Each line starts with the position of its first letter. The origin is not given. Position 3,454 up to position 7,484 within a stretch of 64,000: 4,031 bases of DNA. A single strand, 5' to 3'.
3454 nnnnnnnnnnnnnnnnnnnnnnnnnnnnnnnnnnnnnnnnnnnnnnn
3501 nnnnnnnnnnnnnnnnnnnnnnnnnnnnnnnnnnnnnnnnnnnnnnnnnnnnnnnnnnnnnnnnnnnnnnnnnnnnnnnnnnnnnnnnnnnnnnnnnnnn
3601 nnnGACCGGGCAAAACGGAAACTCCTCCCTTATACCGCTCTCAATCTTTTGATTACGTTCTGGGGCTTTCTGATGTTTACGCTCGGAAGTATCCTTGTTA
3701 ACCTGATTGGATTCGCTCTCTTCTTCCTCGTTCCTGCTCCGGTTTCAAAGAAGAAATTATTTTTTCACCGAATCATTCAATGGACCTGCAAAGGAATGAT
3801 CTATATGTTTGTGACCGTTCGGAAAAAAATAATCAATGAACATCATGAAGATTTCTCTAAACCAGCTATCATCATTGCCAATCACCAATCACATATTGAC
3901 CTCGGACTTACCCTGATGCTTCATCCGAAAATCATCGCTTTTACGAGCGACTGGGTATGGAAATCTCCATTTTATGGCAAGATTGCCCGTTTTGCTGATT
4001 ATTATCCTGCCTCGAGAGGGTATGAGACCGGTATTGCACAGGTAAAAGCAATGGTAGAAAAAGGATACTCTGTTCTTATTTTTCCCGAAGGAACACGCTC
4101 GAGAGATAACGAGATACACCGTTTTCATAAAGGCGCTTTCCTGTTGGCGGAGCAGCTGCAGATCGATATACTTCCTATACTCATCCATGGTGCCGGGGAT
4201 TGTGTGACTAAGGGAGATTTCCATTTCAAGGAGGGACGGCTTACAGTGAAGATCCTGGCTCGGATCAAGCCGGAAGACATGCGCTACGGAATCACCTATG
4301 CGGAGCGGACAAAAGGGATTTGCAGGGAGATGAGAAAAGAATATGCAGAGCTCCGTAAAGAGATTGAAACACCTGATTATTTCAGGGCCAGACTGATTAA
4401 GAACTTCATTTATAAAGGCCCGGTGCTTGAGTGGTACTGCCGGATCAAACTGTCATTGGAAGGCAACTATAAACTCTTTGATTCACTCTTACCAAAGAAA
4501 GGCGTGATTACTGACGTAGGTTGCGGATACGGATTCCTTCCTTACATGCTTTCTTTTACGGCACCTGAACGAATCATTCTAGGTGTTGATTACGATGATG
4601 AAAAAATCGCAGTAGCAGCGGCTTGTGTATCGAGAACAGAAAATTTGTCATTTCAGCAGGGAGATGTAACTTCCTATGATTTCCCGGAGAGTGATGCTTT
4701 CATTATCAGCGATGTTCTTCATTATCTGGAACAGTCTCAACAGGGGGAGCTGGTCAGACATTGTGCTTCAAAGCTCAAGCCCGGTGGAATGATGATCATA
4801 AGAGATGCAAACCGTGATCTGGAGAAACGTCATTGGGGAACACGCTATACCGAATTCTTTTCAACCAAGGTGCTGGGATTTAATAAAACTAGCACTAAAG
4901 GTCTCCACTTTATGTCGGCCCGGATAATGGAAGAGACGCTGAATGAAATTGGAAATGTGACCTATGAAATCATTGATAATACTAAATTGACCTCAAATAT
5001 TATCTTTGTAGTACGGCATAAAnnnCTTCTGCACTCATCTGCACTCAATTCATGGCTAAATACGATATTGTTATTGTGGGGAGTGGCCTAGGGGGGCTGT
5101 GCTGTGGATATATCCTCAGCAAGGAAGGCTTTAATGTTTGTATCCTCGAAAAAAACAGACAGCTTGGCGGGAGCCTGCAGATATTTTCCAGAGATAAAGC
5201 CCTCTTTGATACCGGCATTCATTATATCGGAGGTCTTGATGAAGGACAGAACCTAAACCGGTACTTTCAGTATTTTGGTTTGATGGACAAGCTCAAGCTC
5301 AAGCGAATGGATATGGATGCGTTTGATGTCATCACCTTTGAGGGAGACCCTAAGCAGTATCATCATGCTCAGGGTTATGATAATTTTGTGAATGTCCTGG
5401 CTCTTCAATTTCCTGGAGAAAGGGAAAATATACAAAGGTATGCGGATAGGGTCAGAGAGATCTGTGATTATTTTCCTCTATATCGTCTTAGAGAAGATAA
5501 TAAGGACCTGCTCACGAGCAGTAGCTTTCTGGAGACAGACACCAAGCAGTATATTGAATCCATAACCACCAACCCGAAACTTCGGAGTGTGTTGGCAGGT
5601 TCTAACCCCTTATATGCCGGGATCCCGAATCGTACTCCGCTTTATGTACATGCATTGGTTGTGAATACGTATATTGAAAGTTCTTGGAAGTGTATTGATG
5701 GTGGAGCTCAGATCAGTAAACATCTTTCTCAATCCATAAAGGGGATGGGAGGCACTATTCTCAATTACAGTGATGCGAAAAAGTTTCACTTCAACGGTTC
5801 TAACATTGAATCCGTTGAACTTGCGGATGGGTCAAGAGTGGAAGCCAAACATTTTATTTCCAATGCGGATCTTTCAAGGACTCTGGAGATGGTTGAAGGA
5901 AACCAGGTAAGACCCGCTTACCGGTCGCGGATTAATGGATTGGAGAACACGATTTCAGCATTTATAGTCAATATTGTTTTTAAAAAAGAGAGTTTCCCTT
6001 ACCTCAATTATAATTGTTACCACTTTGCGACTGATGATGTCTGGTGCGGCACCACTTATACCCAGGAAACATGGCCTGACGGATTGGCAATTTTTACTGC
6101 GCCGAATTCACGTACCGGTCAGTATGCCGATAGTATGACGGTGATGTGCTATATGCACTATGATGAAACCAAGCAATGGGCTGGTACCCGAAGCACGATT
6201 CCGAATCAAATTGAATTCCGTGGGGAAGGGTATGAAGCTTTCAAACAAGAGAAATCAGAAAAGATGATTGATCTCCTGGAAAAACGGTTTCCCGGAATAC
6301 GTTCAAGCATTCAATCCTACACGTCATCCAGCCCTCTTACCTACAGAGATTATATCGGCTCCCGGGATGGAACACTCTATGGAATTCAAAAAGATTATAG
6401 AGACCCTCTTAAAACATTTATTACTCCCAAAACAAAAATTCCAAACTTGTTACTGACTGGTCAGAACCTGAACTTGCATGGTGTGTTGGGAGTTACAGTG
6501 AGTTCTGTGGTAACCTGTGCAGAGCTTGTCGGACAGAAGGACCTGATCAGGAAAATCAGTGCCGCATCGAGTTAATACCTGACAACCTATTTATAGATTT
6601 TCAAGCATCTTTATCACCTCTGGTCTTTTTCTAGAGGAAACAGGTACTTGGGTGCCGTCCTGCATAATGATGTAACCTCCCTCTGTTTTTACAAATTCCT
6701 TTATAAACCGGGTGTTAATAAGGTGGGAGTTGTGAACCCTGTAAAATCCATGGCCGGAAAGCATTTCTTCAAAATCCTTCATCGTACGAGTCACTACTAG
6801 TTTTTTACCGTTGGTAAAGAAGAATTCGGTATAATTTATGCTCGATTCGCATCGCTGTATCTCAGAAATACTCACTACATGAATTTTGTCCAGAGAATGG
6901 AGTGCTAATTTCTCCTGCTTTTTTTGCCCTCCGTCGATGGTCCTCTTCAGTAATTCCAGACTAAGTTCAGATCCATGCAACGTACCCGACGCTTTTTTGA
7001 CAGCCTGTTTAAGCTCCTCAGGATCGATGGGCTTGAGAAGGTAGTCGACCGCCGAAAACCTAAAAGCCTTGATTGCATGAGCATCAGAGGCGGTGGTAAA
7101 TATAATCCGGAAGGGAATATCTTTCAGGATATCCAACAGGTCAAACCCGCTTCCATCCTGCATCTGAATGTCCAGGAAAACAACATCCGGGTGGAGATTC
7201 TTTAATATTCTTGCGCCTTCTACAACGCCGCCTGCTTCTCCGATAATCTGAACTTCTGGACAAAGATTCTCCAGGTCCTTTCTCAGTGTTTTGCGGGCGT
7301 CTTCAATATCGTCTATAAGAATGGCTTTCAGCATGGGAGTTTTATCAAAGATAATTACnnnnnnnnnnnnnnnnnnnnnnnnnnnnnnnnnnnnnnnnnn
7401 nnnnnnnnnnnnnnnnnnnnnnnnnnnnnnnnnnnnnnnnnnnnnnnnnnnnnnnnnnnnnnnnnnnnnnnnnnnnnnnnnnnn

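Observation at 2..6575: Coupled GT2(DUF2062) gene and single-polypeptide MMPL-exporter/PlsC-acyltransferase/SAM-methyltransferase fusion, followed by a CrtI-like oxidoreductase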

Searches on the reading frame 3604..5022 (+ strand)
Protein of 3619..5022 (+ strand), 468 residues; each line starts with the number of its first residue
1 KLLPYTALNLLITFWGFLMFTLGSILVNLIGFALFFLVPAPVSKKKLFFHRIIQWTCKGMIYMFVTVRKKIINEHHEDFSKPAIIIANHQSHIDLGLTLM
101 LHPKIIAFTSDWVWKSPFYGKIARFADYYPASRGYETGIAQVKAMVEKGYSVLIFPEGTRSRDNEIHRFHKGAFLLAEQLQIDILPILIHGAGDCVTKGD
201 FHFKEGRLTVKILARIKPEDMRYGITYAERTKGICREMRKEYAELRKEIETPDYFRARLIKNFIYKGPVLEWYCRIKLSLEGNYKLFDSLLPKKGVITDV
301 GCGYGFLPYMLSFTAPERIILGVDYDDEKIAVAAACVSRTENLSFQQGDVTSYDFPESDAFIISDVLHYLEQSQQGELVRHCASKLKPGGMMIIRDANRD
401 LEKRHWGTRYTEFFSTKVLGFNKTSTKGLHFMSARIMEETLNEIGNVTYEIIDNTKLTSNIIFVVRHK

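Call 43: search_protein_representatives(protein=window:3619-5022:+)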
Query: 468 residues. Proteins with E-value up to 0.001 (for the whole library): 15722; up to 1e-10: 2579; up to 1e-30: 562. The best 150 are listed.
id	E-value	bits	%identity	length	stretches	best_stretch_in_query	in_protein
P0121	5.7e-168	576.0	55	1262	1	2-468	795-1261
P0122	2.6e-157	540.9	51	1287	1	4-468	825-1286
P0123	1.9e-151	521.5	51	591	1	4-465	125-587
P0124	1.1e-146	505.8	46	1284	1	4-467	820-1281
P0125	1.2e-146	505.7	49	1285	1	3-467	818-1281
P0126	8.6e-146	502.9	48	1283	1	2-467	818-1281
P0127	2.3e-144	498.2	48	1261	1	2-467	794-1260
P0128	1.4e-143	495.6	49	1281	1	3-466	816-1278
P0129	1.5e-142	492.2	49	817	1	4-466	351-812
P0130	1.0e-141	489.5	48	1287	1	2-468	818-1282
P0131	3.5e-141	487.7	48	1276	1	2-466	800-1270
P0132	2.2e-140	485.1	47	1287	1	3-466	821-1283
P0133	2.5e-140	484.9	46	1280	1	3-465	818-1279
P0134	4.8e-140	483.9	46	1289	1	9-467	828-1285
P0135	7.8e-138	476.7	49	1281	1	10-466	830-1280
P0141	2.1e-135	468.7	46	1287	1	11-466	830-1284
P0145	1.6e-134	465.8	48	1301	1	2-434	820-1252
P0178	3.8e-124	431.5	43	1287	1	3-466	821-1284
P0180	8.3e-123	427.1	42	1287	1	4-468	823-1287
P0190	2.0e-119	416.0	42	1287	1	5-466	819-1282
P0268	7.3e-99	348.2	38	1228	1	10-464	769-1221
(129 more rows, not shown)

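Call 51: search_solved_structures(query=window:3619-5022:+, max_evalue=0.01)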
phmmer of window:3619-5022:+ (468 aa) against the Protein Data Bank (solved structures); distinct sequences matched with E-value up to 0.01: 22.
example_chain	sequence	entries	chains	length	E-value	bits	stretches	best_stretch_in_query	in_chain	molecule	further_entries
5kym_A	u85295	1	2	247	1e-12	50.9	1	9-220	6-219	1-acyl-sn-glycerol-3-phosphate acyltransferase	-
5wp5_A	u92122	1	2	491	9.7e-07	31.2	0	296-403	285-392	Phosphomethylethanolamine N-methyltransferase 2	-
5wp4_A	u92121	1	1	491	3.5e-06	29.4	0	294-400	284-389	Phosphoethanolamine N-methyltransferase 1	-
3ujd_A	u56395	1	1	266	1.5e-05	27.3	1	281-415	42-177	Phosphoethanolamine N-methyltransferase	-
3uj6_A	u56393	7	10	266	1.5e-05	27.3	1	282-415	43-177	Phosphoethanolamine N-methyltransferase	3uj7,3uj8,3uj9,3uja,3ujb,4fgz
3dtn_A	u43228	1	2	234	1.7e-05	27.1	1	296-396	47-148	Putative Methyltransferase MM_2633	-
4iv8_A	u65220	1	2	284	1.9e-05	27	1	288-414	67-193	Phosphoethanolamine N-methyltransferase,putative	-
4r6w_A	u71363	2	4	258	4.8e-05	25.6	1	281-415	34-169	Phosphoethanolamine N-methyltransferase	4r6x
1ve3_A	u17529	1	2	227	5.1e-05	25.5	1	286-395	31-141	hypothetical protein PH0226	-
3ujc_A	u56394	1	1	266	6e-05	25.3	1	282-415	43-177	Phosphoethanolamine N-methyltransferase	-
4mwz_A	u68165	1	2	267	0.0001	24.5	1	289-414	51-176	Phosphoethanolamine N-methyltransferase, putative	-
5f8c_A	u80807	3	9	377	0.00011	24.4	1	296-399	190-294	Methyltransferase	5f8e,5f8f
4iv0_A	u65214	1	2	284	0.00012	24.3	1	289-414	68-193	Phosphoethanolamine N-methyltransferase, putative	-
3mgg_A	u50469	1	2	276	0.00021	23.5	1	287-396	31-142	Methyltransferase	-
9fce_A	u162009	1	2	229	0.00038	22.7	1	289-393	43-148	SAM dependent methyltransferase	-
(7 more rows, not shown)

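Call 62: predict_structure(alignment_id=A2)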
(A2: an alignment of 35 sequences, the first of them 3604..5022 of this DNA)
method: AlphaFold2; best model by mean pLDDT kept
length: 473 residues; sequences in the alignment: 35
mean_pLDDT: 83.1   pTM: 0.80
mean pLDDT of the five models: 83.1, 82.6, 79.2, 78.5, 73.9
residues with pLDDT >= 90: 170; 70-90: 229; 50-70: 63; < 50: 11
segments of 3 or more residues with pLDDT < 50: 162-164, 169-172, 201-204
pLDDT, mean of each block of 10 residues (from residue 1): 68 77 81 89 91 92 80 88 94 78 91 82 83 77 79 88 51 66 90 76 53 91 91 88 92 88 81 80 74 93 92 91 93 88 86 91 94 88 94 95 78 66 58 78 91 87 83 92
secondary structure, 60 per line:
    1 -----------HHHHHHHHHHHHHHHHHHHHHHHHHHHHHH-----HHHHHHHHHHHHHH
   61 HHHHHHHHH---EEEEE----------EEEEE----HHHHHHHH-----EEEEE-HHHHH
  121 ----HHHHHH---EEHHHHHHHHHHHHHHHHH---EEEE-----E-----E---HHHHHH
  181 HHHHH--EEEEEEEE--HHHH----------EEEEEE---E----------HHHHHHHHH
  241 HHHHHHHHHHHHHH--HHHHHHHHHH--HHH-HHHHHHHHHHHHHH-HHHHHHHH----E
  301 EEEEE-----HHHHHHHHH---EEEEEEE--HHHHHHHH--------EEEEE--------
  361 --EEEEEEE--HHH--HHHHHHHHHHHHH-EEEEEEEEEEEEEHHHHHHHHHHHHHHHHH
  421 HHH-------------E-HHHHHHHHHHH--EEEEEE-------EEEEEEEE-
elements in order: H12-41 H47-69 E73-77 E88-92 H97-104 E110-114 H116-120 H125-130 H136-152 E156-159 H175-185 E188-195 H198-201 E212-217 H232-254 H257-266 H273-286 H288-295 E300-305 H311-319 E323-329 H332-339 E348-352 E363-369 H377-389 E391-403 H404-423 H439-449 E452-457 E465-472

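Call 65: fold_search(model_id=the predicted structure, library=pdb)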
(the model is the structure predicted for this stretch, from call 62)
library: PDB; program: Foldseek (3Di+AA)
matches with E <= 10: 1968; with E <= 0.001: 1388
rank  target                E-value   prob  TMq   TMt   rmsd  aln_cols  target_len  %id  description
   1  3dtn_A                5.1e-13  1.00  0.35  0.70   4.8       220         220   17  Crystal structure of putative Methyltransferase-MM_2633 from Methanosarcina mazei . (released 2008-09-09)
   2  3dtn_B                3.2e-12  1.00  0.33  0.69   3.8       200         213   18  Crystal structure of putative Methyltransferase-MM_2633 from Methanosarcina mazei . (released 2008-09-09)
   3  9fcu_A                1.1e-11  1.00  0.33  0.69   4.6       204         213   16  CysG(N-16)-H121A mutant in complex with SAH from Kitasatospora cystarginea (released 2024-08-21)
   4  9fd3                  1.2e-11  1.00  0.33  0.69   4.5       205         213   17  CysG(N-16)-D190N mutant in complex with SAH from Kitasatospora cystarginea (released 2024-08-21)
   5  9fcq                  1.3e-11  1.00  0.33  0.69   4.6       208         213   16  CysG(N-16)-H122A mutant in complex with SAH from Kitasatospora cystarginea (released 2024-08-21)
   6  9fce_A                1.6e-11  1.00  0.32  0.68   4.5       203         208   17  BelI in complex with SAM from Streptomyces sp. UCK14 (released 2024-08-21)
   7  9g0k_A                2.2e-11  1.00  0.33  0.69   4.6       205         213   18  CysG(N-16) in complex with SAH (metal free, cocrystallization in presence of EDTA) from Kitasatospora cystarginea (released 2024-07-17)
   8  5f8c_A                2.2e-11  1.00  0.30  0.39   8.5       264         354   18  Rv2258c-unbound (released 2016-06-29)
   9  9fce_B                2.4e-11  1.00  0.32  0.67   4.7       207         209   16  BelI in complex with SAM from Streptomyces sp. UCK14 (released 2024-08-21)
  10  5f8e_C                2.4e-11  1.00  0.31  0.39   8.5       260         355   19  Rv2258c-SAH (released 2016-06-29)
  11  9fcs_A                2.6e-11  1.00  0.33  0.69   4.6       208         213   16  CysG(N-16)-H122N mutant in complex with SAH from Kitasatospora cystarginea (released 2024-08-21)
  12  9fcy_B                2.6e-11  1.00  0.33  0.70   4.8       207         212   16  CysG(N-16)-R21K mutant in complex with SAH from Kitasatospora cystarginea (released 2024-08-21)
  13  9fcl                  2.7e-11  1.00  0.33  0.69   4.9       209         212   17  CysG(N-16) in complex with SAM from Kitasatospora cystarginea (released 2024-08-21)
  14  4a6d                  3.0e-11  1.00  0.33  0.44  18.3       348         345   17  Crystal structure of human N-acetylserotonin methyltransferase (ASMT) in complex with SAM (released 2012-11-07)
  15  9fcx_A                3.6e-11  1.00  0.32  0.68   4.9       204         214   17  CysG(N-16)-H121N mutant in complex with SAH from Kitasatospora cystarginea (released 2024-08-21)
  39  5kym_A                5.3e-10  1.00  0.42  0.78   5.2       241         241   24  Crystal Structure of the 1-acyl-sn-glycerophosphate (LPA) acyltransferase, PlsC, from Thermotoga maritima (released 2017-07-26)
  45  5kym_B                5.9e-10  1.00  0.41  0.78   5.2       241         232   22  Crystal Structure of the 1-acyl-sn-glycerophosphate (LPA) acyltransferase, PlsC, from Thermotoga maritima (released 2017-07-26)
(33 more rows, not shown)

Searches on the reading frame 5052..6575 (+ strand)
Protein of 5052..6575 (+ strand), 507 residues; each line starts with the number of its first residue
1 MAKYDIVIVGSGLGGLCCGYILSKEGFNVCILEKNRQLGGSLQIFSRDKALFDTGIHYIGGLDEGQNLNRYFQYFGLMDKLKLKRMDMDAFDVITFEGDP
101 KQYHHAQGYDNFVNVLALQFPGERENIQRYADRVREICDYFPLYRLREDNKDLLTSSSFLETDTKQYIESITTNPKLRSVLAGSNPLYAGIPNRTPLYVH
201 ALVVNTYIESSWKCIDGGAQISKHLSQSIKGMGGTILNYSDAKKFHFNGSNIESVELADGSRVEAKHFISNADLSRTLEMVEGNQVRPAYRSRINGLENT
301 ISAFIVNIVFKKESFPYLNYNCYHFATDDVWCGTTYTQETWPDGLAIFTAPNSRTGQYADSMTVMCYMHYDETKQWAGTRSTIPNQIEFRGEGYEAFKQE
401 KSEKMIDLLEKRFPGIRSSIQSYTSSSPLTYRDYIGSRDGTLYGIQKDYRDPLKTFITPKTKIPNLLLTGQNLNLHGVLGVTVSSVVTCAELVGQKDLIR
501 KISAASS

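Call 6: search_protein_families(library=pfam, proteins=[window:5052-6575:+], max_evalue=0.01)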
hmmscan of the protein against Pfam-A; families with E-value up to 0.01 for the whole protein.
window:5052-6575:+ (507 aa): 9 families
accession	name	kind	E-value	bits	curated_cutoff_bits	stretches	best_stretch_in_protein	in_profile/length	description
PF13450.12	NAD_binding_8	-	4.6e-15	56.1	21.9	1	8-75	1-68/68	NAD(P)-binding Rossmann-like domain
PF01593.30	Amino_oxidase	-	2.9e-11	43.8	19.8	1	13-278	1-260/443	Flavin containing amine oxidoreductase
PF00890.30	FAD_binding_2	-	3.2e-08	33.6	20.4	1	5-43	1-39/414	FAD binding domain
PF01266.30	DAO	-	1.3e-07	31.9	27.9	1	5-40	1-37/353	FAD dependent oxidoreductase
PF01946.23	Thi4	-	1e-06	28.6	26.2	1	2-41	16-56/235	Thi4 family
PF12831.13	FAD_oxidored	-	2.7e-05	24.1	27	1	5-42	1-38/416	FAD dependent oxidoreductase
PF01494.25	FAD_binding_3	-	0.00032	20.5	22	1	4-36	2-34/349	FAD binding domain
PF13738.12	Pyr_redox_3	-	0.00052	19.8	30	1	7-54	1-48/305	Pyridine nucleotide-disulphide oxidoreductase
PF03486.20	HI0933_like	-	0.0022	17.9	50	0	5-43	2-40/244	HI0933-like protein Rossmann domain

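Call 7: search_protein_families(library=ncbifam, proteins=[window:5052-6575:+], max_evalue=0.01)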
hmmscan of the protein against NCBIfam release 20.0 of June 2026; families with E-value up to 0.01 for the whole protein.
window:5052-6575:+ (507 aa): 71 families (the best 25 are shown)
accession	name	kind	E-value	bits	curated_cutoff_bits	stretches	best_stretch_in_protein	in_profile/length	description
TIGR02730.1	carot_isom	equivalog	2.3e-28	99.3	586.9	2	217-494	227-489/493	carotenoid isomerase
TIGR02733.1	desat_CrtD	equivalog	9e-26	90.6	549.7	2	5-77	3-75/492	C-3',4' desaturase CrtD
TIGR02734.1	crtI_fam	subfamily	8.4e-21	74.2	238.1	1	6-316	1-318/504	phytoene desaturase family protein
NF058655.1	CrtID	equivalog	3.7e-17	62.3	640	1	6-356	1-356/478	bifunctional phytoene desaturase/3,4-desaturase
NF045637.1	carotdesatCrtDProt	equivalog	7.2e-16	57.8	580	2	168-325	172-327/485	1-hydroxycarotenoid 3,4-desaturase CrtD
NF045689.1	BCarotKetCrtO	equivalog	9.6e-11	40.9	1000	1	1-41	1-41/563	beta-carotene ketolase CrtO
NF005560.0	PRK07233.1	equivalog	5.8e-10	38.6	252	1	5-86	2-81/435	hypothetical protein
TIGR03467.1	HpnE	equivalog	1.5e-08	34.4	283.05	1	6-89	1-84/430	hydroxysqualene dehydroxylase HpnE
NF042421.1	hydcarot_desat_CrtD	equivalog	3.3e-08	32.4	500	1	6-164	4-154/487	1-hydroxycarotenoid 3,4-desaturase CrtD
TIGR00562.1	proto_IX_ox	equivalog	1.7e-07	30.2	97.85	1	3-61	2-62/470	protoporphyrinogen oxidase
TIGR00292.1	TIGR00292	equivalog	3.3e-07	29.8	148.3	1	2-41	20-59/254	sulfide-dependent adenosine diphosphate thiazole synthase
NF005548.0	PRK07208.1-4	equivalog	3.6e-07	29.1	389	1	3-57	3-57/488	hypothetical protein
NF053717.1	VnlPnlRedVprA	equivalog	2.3e-06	26.7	600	1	3-42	6-45/481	vinyl phenol reductase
NF005545.0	PRK07208.1-1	equivalog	4.9e-06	25.2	451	1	3-57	7-62/504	hypothetical protein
NF009410.0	PRK12771.1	subfamily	5.4e-06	25.2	516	1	6-42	141-177/566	NAD(P)-binding protein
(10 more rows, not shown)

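Call 52: search_solved_structures(query=window:5052-6572:+, max_evalue=0.001)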
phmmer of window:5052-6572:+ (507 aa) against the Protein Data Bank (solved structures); distinct sequences matched with E-value up to 0.001: 9.
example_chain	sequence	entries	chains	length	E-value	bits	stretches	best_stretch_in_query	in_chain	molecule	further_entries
4dgk_A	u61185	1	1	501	5e-07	32.2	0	7-280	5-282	Phytoene dehydrogenase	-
4rep_A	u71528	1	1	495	0.00013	24.3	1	6-56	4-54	Gamma-carotene desaturase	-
4y4m_A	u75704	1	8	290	0.00016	23.9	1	3-41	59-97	Putative ribose 1,5-bisphosphate isomerase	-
1reo_A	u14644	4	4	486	0.0002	23.6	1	6-77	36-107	AHPLAAO | L-amino acid oxidase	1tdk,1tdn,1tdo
7koe_C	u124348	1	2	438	0.00032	22.9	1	3-39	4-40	Electron transfer flavoprotein-quinone oxidoreductase FixC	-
5mog_A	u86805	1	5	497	0.00049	22.3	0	5-88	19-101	Phytoene dehydrogenase, chloroplastic/chromoplastic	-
7rk0_A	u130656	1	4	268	0.00062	22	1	4-42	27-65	Thiamine thiazole synthase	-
4e0v_A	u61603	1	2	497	0.00065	21.9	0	6-77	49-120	L-amino-acid oxidase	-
1sez_A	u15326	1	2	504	0.00093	21.4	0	6-59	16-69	Protoporphyrinogen oxidase, mitochondrial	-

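Call 76: list_cluster_members(proteins=[P0001, P0391, window:5052-6572:+])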
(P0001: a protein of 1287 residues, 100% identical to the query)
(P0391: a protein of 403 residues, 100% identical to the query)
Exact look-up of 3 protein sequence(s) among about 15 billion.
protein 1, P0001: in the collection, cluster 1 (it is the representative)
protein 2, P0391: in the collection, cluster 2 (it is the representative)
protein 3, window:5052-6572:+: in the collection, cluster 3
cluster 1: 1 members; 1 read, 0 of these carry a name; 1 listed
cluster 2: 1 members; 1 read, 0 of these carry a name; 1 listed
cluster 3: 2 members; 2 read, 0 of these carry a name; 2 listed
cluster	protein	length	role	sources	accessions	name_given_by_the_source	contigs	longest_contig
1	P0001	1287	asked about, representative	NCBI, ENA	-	-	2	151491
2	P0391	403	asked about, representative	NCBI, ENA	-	-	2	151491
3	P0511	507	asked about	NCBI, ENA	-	-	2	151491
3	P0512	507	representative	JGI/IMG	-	-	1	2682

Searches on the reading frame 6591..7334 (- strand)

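Call 6: search_protein_families(library=pfam, proteins=[window:6591-7334:-], max_evalue=0.01)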
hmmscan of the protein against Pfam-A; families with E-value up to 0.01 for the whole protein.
window:6591-7334:- (247 aa): 2 families
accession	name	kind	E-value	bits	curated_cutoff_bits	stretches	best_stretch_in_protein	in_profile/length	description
PF00072.30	Response_reg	-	2.5e-18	66.7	30.2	1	5-113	2-111/111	Response regulator receiver domain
PF04397.21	LytTR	-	5.1e-17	62.3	22.6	1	149-244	1-97/98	LytTr DNA-binding domain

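Call 7: search_protein_families(library=ncbifam, proteins=[window:6591-7334:-], max_evalue=0.01)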
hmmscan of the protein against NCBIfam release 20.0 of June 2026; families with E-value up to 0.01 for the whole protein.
window:6591-7334:- (247 aa): 68 families (the best 25 are shown)
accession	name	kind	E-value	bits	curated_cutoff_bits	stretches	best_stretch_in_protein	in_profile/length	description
NF008677.0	PRK11697.1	equivalog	3.9e-39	134.4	246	1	1-236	1-227/238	two-component system response regulator BtsR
NF010684.1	PRK14084.1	equivalog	4.7e-28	98.6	375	1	2-214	1-220/254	response regulator transcription factor LytR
NF007935.0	PRK10651.1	equivalog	1.8e-17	63.2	250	1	5-133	10-142/216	two-component system response regulator NarL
NF007708.0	PRK10403.1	equivalog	3.3e-13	49.6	343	1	3-136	8-145/215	nitrate/nitrite response regulator protein NarP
NF033791.1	ActR_PrrA_rreg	equivalog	6.6e-11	42.5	250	1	5-116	5-117/173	ActR/PrrA/RegA family redox response regulator transcription factor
NF047785.1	respo_reg_MadR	equivalog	1.3e-10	41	300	1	3-144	2-150/209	MadR family response regulator transcription factor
TIGR01818.1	ntrC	equivalog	2e-10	40.1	558.6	1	6-117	3-115/463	nitrogen regulation protein NR(I)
NF001965.0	PRK00742.1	subfamily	7.7e-10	38.5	293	1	2-120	4-124/357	chemotaxis-specific protein-glutamate methyltransferase CheB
NF008469.0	PRK11361.1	equivalog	2.3e-09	36.5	714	1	5-116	8-120/461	acetoacetate metabolism transcriptional regulator AtoC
NF007750.0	PRK10430.1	equivalog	3.8e-09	36.4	262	1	24-113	23-118/239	two-component system response regulator DcuR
NF045505.1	RR_RssB_Pseudo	equivalog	5.8e-09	35.5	700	1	4-115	8-121/394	two-component system response regulator RssB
NF052445.1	RespRegMctR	equivalog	7.6e-09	35.3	300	1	2-131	2-136/205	two-component system response regulator MctR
TIGR02875.1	spore_0_A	equivalog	9.8e-09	34.8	200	1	3-118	4-124/262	sporulation transcription factor Spo0A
NF053854.1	RespRegPhoBBctds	equivalog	2.5e-08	33.6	270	1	6-114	3-113/225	two-component system response regulator PhoB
NF007467.0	PRK10046.1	equivalog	3.1e-08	33.4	264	1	26-114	28-120/226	two-component response regulator DpiA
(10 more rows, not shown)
